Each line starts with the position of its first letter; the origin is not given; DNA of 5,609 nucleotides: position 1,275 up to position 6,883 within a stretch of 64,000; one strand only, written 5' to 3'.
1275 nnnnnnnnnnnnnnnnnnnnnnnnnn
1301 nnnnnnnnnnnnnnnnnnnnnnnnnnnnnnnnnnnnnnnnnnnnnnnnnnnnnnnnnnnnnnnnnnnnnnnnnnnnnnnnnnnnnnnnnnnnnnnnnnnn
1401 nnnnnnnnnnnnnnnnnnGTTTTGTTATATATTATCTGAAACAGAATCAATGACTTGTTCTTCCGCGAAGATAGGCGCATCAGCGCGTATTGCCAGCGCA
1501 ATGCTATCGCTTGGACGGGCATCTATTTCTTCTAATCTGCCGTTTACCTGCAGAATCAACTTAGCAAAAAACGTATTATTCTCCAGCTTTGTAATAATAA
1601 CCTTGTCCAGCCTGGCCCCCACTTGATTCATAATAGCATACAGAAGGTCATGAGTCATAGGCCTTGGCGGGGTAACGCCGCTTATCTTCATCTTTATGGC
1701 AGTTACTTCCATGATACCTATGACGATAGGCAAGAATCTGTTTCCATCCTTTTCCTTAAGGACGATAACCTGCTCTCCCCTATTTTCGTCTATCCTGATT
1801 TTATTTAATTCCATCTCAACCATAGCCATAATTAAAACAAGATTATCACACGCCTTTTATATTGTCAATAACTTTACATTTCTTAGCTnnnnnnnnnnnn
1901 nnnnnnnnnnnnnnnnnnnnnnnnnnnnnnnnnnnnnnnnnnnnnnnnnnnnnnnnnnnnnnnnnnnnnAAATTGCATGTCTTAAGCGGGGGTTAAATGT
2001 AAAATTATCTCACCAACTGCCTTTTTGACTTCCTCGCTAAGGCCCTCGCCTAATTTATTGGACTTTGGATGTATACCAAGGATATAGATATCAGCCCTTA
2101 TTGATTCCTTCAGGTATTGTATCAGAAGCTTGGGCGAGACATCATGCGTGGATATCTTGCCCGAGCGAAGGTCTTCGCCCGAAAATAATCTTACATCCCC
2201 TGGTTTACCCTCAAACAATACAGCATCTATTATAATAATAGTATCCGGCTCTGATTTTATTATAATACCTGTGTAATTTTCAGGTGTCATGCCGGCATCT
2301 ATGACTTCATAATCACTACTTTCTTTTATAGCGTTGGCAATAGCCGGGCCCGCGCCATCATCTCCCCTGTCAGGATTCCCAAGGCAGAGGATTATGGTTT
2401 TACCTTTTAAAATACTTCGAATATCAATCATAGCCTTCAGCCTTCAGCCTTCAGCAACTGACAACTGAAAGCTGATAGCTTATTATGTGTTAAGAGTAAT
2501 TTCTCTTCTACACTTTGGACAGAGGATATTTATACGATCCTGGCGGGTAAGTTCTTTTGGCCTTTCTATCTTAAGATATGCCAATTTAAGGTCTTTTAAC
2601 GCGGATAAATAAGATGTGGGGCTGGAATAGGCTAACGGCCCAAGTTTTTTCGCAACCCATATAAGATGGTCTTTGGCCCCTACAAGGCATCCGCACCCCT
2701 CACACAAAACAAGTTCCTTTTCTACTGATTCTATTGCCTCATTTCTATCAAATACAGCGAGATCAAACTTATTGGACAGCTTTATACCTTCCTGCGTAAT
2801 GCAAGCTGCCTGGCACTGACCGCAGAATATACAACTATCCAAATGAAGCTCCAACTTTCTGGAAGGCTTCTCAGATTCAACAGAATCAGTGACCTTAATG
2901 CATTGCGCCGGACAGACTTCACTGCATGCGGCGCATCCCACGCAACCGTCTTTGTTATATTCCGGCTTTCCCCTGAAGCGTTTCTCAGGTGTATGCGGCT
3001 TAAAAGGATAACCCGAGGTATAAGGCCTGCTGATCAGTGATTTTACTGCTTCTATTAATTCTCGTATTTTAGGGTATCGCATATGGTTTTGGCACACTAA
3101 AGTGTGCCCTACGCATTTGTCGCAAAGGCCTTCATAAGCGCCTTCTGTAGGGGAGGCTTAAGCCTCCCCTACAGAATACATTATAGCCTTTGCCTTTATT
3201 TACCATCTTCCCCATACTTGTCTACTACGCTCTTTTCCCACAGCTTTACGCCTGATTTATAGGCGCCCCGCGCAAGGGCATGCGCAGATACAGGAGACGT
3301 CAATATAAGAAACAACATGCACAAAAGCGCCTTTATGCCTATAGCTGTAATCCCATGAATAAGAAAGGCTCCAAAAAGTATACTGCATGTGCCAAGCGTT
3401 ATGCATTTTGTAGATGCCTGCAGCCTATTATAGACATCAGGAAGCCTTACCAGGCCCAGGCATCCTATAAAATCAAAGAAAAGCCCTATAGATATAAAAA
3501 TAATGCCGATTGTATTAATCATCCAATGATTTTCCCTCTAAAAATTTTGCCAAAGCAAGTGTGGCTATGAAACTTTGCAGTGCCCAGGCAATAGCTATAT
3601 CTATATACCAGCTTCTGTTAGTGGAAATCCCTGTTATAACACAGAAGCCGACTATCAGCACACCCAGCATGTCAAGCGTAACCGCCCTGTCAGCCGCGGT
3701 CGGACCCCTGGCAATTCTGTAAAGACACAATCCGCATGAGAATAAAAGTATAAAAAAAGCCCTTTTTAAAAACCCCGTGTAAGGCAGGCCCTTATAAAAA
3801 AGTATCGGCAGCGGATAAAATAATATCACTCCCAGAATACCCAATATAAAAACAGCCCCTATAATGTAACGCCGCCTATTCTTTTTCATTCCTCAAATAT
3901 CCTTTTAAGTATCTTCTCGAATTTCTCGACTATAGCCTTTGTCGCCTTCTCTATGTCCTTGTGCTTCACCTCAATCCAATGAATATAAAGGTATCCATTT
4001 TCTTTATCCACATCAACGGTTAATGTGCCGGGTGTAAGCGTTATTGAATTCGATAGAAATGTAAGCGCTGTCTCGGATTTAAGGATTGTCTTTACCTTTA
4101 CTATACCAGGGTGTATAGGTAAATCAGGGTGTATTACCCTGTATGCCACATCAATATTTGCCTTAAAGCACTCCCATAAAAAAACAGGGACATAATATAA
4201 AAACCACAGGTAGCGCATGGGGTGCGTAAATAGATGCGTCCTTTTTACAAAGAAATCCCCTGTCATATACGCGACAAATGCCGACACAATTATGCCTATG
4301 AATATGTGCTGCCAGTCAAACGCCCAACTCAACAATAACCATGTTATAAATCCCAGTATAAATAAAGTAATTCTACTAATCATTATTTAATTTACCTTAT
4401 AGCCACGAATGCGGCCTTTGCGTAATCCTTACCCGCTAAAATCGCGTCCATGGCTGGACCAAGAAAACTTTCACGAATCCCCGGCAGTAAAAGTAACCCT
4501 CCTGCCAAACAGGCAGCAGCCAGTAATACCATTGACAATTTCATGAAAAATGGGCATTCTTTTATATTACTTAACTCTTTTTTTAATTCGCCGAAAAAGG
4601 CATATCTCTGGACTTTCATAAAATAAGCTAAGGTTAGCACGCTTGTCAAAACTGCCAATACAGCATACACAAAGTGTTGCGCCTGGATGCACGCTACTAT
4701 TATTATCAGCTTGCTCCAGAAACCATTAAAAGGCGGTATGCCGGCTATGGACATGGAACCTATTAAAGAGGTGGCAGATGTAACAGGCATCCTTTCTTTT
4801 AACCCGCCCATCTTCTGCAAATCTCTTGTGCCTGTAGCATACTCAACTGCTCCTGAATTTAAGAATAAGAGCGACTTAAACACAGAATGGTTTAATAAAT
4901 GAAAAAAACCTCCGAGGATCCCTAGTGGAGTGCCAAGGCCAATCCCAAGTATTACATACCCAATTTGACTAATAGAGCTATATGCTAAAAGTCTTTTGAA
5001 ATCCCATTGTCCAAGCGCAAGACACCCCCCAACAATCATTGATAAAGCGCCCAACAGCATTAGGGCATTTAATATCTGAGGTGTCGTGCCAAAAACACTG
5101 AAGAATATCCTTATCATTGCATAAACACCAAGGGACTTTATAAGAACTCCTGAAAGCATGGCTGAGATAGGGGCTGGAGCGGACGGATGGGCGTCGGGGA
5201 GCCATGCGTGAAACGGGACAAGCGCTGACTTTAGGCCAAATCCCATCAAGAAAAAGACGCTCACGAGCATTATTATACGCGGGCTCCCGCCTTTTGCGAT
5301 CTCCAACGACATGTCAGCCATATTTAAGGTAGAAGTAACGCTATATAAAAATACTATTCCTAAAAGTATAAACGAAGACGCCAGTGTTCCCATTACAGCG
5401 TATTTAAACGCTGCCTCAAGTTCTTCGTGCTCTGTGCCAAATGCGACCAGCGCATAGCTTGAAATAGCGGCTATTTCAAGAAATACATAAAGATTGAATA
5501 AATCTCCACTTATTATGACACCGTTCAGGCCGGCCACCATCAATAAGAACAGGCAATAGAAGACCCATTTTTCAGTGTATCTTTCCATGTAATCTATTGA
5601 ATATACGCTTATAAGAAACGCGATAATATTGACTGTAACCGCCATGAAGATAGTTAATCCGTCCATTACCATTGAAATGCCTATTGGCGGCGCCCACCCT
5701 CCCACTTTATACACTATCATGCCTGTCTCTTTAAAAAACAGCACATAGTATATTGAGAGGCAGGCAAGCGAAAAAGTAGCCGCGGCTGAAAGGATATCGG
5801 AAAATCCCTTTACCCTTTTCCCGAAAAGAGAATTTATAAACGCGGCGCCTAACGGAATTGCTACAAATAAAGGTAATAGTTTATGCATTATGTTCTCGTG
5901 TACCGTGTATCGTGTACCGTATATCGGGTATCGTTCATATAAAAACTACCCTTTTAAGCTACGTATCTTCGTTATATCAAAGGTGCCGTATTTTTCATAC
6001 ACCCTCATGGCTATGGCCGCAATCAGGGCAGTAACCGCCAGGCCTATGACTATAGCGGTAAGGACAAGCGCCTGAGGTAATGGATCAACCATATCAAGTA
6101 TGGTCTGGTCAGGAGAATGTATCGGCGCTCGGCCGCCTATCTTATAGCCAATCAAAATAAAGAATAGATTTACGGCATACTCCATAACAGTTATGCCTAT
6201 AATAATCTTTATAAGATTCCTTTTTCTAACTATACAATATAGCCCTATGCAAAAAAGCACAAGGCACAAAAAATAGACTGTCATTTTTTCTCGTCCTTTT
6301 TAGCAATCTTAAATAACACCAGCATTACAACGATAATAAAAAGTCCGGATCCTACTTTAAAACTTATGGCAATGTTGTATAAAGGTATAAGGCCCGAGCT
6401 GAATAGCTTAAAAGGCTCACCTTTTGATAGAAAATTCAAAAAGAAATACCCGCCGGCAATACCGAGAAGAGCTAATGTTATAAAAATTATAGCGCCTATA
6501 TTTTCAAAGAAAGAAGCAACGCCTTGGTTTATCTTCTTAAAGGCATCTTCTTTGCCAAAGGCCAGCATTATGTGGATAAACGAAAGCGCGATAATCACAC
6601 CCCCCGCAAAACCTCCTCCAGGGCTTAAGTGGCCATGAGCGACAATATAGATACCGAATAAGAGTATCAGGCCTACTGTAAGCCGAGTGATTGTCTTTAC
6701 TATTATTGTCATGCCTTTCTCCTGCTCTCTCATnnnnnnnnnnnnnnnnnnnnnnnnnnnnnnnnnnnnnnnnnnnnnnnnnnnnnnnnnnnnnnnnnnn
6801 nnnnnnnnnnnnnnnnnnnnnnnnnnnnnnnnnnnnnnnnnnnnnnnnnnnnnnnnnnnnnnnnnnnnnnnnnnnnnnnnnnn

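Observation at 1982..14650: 17-gene group-4 [NiFe]-hydrogenase joining a full Mrp antiporter module to an NAD(P)H-binding HydB/HydG-like module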

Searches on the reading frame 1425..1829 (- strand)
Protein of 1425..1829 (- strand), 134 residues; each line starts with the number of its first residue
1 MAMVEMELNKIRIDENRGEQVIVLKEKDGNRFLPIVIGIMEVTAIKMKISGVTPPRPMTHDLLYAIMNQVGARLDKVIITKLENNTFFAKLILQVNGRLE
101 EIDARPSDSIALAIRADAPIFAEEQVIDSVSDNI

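Call 4: search_protein_families(library=pfam, proteins=[window:1425-1829:-])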
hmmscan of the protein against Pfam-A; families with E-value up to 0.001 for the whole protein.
window:1425-1829:- (134 aa): 1 family
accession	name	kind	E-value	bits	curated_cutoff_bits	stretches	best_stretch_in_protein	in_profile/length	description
PF02577.19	BFN_dom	-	2.1e-39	134.3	27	1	22-131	1-108/112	Bifunctional nuclease domain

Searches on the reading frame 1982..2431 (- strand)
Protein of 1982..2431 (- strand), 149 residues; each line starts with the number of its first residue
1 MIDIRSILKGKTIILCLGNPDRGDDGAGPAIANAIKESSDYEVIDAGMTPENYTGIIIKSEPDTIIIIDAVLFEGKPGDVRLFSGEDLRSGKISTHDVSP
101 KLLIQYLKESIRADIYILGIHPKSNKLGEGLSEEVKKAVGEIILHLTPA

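Call 4: search_protein_families(library=pfam, proteins=[window:1982-2431:-])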
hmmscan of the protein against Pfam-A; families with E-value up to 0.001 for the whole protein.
window:1982-2431:- (149 aa): 1 family
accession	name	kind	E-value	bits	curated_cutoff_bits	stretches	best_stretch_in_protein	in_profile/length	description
PF01750.23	HycI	-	3.3e-20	72.7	23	1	35-143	11-124/130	Hydrogenase maturation protease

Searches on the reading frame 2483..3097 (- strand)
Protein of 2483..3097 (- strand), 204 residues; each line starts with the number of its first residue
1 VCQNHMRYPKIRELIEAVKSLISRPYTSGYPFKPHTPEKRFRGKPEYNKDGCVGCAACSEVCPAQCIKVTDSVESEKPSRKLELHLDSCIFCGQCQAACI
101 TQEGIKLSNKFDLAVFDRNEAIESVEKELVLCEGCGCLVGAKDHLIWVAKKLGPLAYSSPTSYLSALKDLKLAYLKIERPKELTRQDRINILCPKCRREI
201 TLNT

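Call 4: search_protein_families(library=pfam, proteins=[window:2483-3097:-])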
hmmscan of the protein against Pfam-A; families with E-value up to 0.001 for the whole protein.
window:2483-3097:- (204 aa): 7 families
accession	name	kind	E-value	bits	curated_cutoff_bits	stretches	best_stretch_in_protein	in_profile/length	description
PF12838.12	Fer4_7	-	7.4e-10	39.6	27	1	52-101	2-50/52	4Fe-4S dicluster domain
PF13237.11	Fer4_10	-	3.5e-07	30.5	25.5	1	45-99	2-52/53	4Fe-4S dicluster domain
PF00037.32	Fer4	-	3.2e-06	27.2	21.1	1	46-68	2-24/24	4Fe-4S binding domain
PF13187.11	Fer4_9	-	6.6e-06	26.5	27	1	52-101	2-49/52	4Fe-4S dicluster domain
PF14697.11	Fer4_21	-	2.1e-05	25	35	1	46-68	35-58/59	4Fe-4S dicluster domain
PF12797.12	Fer4_2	-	9.9e-05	22.5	24.5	1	44-64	2-22/22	4Fe-4S binding domain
PF13183.11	Fer4_8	-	0.00018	22.4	27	0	50-64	52-66/68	4Fe-4S dicluster domain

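Call 6: search_protein_families(library=ncbifam, proteins=[window:2483-3097:-])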
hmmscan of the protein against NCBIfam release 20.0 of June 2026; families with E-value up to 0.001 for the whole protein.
window:2483-3097:- (204 aa): 41 families (the best 25 are shown)
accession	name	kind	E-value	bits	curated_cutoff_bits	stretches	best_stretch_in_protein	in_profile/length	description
NF009053.0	PRK12387.1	subfamily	1.9e-30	105.9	204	1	24-199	12-161/180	formate hydrogenlyase complex iron-sulfur subunit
NF006076.0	PRK08222.1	equivalog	1.8e-24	86.5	270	1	27-141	15-126/181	hydrogenase 4 subunit H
TIGR01971.1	NuoI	subfamily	2.4e-21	75.6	113.05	1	17-122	5-115/121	NADH-quinone oxidoreductase, chain I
NF004537.0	PRK05888.1-3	equivalog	5.4e-20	71.8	163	1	18-123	31-148/204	NADH-quinone oxidoreductase subunit NuoI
NF006221.0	PRK08348.1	subfamily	1e-19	70.5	124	1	15-120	8-107/136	NADH-plastoquinone oxidoreductase subunit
NF004540.0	PRK05888.2-1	equivalog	3.2e-17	62.4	215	1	13-124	7-122/139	NADH-quinone oxidoreductase subunit NuoI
NF004536.0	PRK05888.1-1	equivalog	5e-16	58.6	212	1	10-136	13-143/180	NADH-quinone oxidoreductase subunit NuoI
TIGR00403.1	ndhI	equivalog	8.5e-14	51.5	302.35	1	18-120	30-134/183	NAD(P)H-quinone oxidoreductase subunit I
NF040612.1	F420_dehyd_FpoI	exception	5.7e-13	48.9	180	1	11-101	3-96/135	F420H2 dehydrogenase subunit FpoI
NF004539.0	PRK05888.1-5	equivalog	1.2e-11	44.5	225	1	12-127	18-139/162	NADH-quinone oxidoreductase subunit NuoI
NF004538.0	PRK05888.1-4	equivalog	5.3e-11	42.4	135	1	17-129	23-141/162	NADH-quinone oxidoreductase subunit NuoI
NF004545.0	PRK05888.3-1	equivalog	5.7e-11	42.3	229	1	11-123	27-140/154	NADH-quinone oxidoreductase subunit NuoI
NF010590.0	PRK13984.1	equivalog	5.9e-10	37.9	946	1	14-111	14-114/611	putative oxidoreductase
NF004546.0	PRK05888.3-3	equivalog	6.5e-10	38.7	260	1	29-126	43-145/196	NADH-quinone oxidoreductase subunit NuoI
NF042909.1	FMH_DH_FwdF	exception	1.3e-09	37.7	375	1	38-102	245-309/336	tungsten-dependent formylmethanofuran dehydrogenase subunit FwdF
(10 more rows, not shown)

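Call 78: search_solved_structures(query=window:2483-3097:-, max_evalue=0.000001)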
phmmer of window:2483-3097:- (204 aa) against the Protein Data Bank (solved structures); distinct sequences matched with E-value up to 0.000001: 44.
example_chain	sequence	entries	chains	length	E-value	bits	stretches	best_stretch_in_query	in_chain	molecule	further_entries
7z0s_F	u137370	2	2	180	1.4e-21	79.8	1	24-136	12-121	Formate hydrogenlyase subunit 6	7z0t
9sfi_T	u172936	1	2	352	8.8e-17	64.1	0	42-100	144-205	4Fe-4S ferredoxin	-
5t5i_F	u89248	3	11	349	3.9e-15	58.8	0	45-101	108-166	Tungsten formylmethanofuran dehydrogenase subunit fwdF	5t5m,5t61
9sw6_H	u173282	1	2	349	4.6e-14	55.3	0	41-100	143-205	Tungsten formylmethanofuran dehydrogenase, subunit F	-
6hum_I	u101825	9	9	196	5.8e-14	54.9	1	22-121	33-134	NAD(P)H-quinone oxidoreductase subunit I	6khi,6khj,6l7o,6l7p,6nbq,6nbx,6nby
6cfw_N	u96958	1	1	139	6.5e-14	54.8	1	16-121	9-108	NADH-plastoquinone oxidoreductase subunit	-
9iho_I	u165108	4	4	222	3e-13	52.6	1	18-129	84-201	NUIM (TYKY) subunit of mitochondrial NADH:ubiquinone oxidoreductase (Complex I)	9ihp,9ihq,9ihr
7bkb_K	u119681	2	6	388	4.7e-13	51.9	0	33-105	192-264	Formylmethanofuran dehydrogenase, subunit F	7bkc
7b0n_I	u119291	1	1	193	7.4e-13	51.3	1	12-129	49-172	Subunit NUIM of protein NADH:Ubiquinone Oxidoreductase (Complex I)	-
7eu3_I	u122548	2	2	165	9.9e-13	50.9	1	23-121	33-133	NAD(P)H-quinone oxidoreductase subunit I, chloroplastic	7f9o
6gcs_I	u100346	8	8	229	1.2e-12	50.7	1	12-129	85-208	TYKY SUBUNIT (NUIM) | Subunit NUIM of NADH:Ubiquinone Oxidoreductase (Complex I)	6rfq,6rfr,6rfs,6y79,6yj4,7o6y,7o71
7zm7_I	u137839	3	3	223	1.2e-12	50.6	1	16-129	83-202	Oxidoreductase-like protein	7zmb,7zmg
8b9z_I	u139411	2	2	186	1.6e-12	50.2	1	19-134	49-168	NADH dehydrogenase (ubiquinone) 23 kDa subunit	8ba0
5lc5_I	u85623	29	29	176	2.4e-12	49.6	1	11-127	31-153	NADH dehydrogenase [ubiquinone] iron-sulfur protein 8, mitochondrial | Mitochondrial complex I, TYKY subunit | NADH:ubiquinone oxidoreductase core subunit S8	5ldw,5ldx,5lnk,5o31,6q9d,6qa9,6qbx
8esw_S8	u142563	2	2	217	2.4e-12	49.6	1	19-134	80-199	NADH dehydrogenase (ubiquinone) 23 kDa subunit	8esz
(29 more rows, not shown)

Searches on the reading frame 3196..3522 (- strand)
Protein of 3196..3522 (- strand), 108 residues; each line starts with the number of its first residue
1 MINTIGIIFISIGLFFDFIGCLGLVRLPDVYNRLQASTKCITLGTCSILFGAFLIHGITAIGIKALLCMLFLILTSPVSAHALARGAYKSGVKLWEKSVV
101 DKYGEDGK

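Call 4: search_protein_families(library=pfam, proteins=[window:3196-3522:-])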
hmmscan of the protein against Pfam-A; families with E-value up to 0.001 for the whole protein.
window:3196-3522:- (108 aa): 1 family
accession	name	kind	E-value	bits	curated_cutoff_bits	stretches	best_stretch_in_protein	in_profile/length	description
PF03334.19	PhaG_MnhG_YufB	-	1.1e-25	90.1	23.4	1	9-88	1-80/80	Na+/H+ antiporter subunit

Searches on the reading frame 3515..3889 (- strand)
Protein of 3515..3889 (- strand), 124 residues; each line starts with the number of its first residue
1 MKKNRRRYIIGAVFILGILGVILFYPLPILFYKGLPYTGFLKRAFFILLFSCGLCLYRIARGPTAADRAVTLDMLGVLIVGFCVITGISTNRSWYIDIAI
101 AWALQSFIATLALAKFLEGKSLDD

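Call 4: search_protein_families(library=pfam, proteins=[window:3515-3889:-])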
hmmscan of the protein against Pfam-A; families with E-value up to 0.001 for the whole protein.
window:3515-3889:- (124 aa): 1 family
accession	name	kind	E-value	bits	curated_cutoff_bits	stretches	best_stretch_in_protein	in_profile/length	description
PF04066.18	MrpF_PhaF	-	1.1e-16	61.5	23.3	1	66-118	1-53/53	Multiple resistance and pH regulation protein F (MrpF / PhaF)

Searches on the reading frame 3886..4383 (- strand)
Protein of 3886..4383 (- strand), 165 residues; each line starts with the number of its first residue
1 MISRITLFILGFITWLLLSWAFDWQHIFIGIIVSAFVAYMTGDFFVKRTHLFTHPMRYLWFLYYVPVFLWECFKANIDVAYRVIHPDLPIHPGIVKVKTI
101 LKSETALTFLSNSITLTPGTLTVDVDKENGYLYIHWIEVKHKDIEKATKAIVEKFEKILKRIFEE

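Call 4: search_protein_families(library=pfam, proteins=[window:3886-4383:-])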
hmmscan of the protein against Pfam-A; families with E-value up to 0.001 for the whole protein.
window:3886-4383:- (165 aa): 1 family
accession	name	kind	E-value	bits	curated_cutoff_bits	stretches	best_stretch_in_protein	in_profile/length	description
PF01899.21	MNHE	-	8.1e-47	159.1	27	1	9-162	2-145/145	Na+/H+ ion antiporter subunit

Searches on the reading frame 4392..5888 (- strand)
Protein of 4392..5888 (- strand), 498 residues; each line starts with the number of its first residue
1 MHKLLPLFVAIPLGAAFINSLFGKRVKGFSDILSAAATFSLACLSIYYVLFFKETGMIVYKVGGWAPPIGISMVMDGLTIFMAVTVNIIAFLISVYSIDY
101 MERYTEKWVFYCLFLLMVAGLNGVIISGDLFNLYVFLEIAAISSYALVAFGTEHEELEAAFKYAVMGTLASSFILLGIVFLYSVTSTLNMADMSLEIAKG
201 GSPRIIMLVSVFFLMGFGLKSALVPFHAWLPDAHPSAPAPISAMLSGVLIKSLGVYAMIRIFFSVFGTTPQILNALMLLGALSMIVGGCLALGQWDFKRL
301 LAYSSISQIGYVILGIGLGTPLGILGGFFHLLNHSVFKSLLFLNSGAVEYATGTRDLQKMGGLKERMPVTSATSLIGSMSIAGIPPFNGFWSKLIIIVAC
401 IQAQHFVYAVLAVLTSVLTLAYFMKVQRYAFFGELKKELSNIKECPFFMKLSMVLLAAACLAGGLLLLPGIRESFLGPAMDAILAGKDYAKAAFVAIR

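Call 4: search_protein_families(library=pfam, proteins=[window:4392-5888:-])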
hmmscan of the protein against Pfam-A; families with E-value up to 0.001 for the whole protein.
window:4392-5888:- (498 aa): 3 families
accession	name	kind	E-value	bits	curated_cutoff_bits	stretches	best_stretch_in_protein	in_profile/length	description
PF00361.26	Proton_antipo_M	-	3.5e-74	250.1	21.5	1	127-419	1-294/294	NADH:quinone oxidoreductase/Mrp antiporter, TM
PF00662.26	Proton_antipo_N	-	6.7e-08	32.8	24.5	1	69-110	9-50/51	NADH-Ubiquinone oxidoreductase (complex I), chain 5 N-terminus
PF10125.14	NADHdeh_related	-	1.4e-06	28.4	27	1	115-229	73-184/218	NADH dehydrogenase I, subunit N related protein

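Call 83: search_solved_structures(query=window:4392-5888:-, max_evalue=1e-30)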
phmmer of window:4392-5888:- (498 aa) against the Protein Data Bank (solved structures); distinct sequences matched with E-value up to 1e-30: 58.
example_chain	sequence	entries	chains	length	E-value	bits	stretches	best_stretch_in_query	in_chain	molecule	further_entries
6cfw_H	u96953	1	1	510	1.3e-83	285.1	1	5-465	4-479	Monovalent cation/H+ antiporter subunit D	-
7qru_D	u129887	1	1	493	4e-82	280.2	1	4-448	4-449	Na+/H+ antiporter subunit D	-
6u8y_H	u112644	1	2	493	1.6e-71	245.3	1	3-434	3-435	NADH dehydrogenase subunit N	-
6z16_D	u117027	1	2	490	6.4e-68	233.4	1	3-460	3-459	Multisubunit Na+/H+ antiporter, D subunit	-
7d3u_D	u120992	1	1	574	9.8e-62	213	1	4-434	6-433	Monovalent Na+/H+ antiporter subunit D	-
6hum_F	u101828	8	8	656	2.4e-58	201.8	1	56-436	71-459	NADH dehydrogenase subunit 5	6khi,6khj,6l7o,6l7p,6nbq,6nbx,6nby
7qru_A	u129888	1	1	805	5.8e-55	190.7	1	44-484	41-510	Na+/H+ antiporter subunit A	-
6z16_A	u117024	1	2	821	6.2e-53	184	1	44-486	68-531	Multisubunit Na+/H+ antiporter, A subunit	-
4he8_L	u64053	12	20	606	8.8e-52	180.2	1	10-483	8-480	NADH-quinone oxidoreductase subunit 12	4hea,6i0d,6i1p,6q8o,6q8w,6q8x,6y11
6u8y_X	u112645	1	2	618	3.7e-49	171.5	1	5-464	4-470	NADH dehydrogenase subunit M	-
8e9g_L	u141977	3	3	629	5.5e-49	170.9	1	7-480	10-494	NADH-quinone oxidoreductase, L subunit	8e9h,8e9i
9grx_F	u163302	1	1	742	2.8e-46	162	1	71-437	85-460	NAD(P)H-quinone oxidoreductase subunit 5, chloroplastic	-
7z0s_C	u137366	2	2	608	3.5e-45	158.4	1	64-466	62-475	Formate hydrogenlyase subunit 3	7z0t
7eu3_F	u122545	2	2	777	4.5e-45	158.1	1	69-443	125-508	NAD(P)H-quinone oxidoreductase subunit F | NADH-plastoquinone oxidoreductase subunit 5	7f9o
7wff_F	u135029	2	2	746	7.1e-44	154.1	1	6-441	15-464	NAD(P)H-quinone oxidoreductase subunit 5, chloroplastic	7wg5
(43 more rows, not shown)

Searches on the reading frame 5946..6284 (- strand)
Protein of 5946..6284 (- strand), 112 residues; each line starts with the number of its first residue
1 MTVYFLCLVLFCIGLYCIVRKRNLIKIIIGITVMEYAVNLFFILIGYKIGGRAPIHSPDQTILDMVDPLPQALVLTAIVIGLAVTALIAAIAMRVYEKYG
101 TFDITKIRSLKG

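Call 4: search_protein_families(library=pfam, proteins=[window:5946-6284:-])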
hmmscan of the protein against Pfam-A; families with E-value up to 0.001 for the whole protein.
window:5946-6284:- (112 aa): 1 family
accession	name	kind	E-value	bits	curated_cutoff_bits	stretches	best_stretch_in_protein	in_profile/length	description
PF00420.29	Oxidored_q2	-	7.8e-29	99.7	26.1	1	3-112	2-95/95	NADH-ubiquinone/plastoquinone oxidoreductase chain 4L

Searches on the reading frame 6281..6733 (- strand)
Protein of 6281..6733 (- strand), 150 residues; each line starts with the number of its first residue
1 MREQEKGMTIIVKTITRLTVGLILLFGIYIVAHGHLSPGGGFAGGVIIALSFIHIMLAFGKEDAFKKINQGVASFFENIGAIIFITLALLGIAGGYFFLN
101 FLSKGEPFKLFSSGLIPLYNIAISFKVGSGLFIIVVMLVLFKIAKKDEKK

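Call 4: search_protein_families(library=pfam, proteins=[window:6281-6733:-])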
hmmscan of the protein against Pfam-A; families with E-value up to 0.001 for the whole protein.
window:6281-6733:- (150 aa): 1 family
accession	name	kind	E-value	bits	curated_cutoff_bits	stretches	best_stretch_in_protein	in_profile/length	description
PF04039.18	MnhB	-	1.2e-23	84.2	22.5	1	11-131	1-125/127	Domain related to MnhB subunit of Na+/H+ antiporter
